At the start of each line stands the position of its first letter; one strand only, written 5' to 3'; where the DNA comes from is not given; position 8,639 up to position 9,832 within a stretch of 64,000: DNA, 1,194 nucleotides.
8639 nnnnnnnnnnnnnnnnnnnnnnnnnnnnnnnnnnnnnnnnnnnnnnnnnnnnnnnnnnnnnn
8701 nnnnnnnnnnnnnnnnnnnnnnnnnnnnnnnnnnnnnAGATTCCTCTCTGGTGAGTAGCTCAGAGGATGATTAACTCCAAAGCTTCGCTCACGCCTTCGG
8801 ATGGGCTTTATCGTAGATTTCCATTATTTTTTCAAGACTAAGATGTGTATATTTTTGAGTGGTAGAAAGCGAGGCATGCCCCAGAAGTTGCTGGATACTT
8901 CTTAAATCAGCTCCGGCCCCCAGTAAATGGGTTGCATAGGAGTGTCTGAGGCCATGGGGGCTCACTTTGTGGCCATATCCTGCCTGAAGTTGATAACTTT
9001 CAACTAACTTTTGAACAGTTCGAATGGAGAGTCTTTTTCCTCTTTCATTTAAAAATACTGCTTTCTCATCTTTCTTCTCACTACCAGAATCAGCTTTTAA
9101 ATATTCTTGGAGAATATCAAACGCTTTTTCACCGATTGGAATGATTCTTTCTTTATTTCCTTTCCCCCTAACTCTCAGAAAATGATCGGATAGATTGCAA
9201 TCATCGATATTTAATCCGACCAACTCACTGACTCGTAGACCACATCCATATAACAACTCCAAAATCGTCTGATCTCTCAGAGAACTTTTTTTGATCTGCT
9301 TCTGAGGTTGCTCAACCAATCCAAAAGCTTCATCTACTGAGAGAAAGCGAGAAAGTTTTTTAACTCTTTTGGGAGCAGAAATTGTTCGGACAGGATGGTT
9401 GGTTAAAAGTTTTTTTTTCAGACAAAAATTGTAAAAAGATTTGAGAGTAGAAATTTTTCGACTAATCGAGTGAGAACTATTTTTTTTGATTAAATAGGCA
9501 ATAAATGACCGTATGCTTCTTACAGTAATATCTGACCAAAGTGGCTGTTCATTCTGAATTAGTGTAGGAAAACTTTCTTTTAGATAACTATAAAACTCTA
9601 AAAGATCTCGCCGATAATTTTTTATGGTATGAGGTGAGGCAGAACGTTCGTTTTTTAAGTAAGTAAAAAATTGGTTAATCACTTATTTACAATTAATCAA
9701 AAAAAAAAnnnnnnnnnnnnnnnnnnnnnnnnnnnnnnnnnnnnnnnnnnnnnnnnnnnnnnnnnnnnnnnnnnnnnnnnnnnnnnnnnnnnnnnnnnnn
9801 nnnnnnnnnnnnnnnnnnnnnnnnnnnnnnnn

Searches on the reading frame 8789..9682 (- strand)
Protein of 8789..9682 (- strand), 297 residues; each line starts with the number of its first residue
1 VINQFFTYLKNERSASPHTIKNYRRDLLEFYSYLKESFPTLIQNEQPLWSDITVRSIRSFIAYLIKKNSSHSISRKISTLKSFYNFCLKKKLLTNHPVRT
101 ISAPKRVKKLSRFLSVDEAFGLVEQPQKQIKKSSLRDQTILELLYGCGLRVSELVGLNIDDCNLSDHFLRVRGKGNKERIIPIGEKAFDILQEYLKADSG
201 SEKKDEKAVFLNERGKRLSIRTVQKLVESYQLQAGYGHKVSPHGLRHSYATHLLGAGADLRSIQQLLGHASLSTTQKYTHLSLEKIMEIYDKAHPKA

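Call 13: search_protein_families(library=pfam, proteins=[window:8789-9682:-], max_evalue=0.00001)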
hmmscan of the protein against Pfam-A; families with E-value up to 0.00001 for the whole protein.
window:8789-9682:- (297 aa): 4 families
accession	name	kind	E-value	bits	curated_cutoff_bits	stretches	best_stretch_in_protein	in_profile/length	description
PF00589.27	Phage_integrase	-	1.3e-46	159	27.1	1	113-282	2-169/172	Phage integrase family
PF02899.23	Phage_int_SAM_1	-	1.4e-18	67.4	22.3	1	2-90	1-82/83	Phage integrase, N-terminal SAM-like domain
PF13495.12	Phage_int_SAM_4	-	1.1e-08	35.8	27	0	2-36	46-80/85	Phage integrase, N-terminal SAM-like domain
PF13102.12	Phage_int_SAM_5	-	1.3e-07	32.3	22.3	1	8-98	9-93/98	Phage integrase SAM-like domain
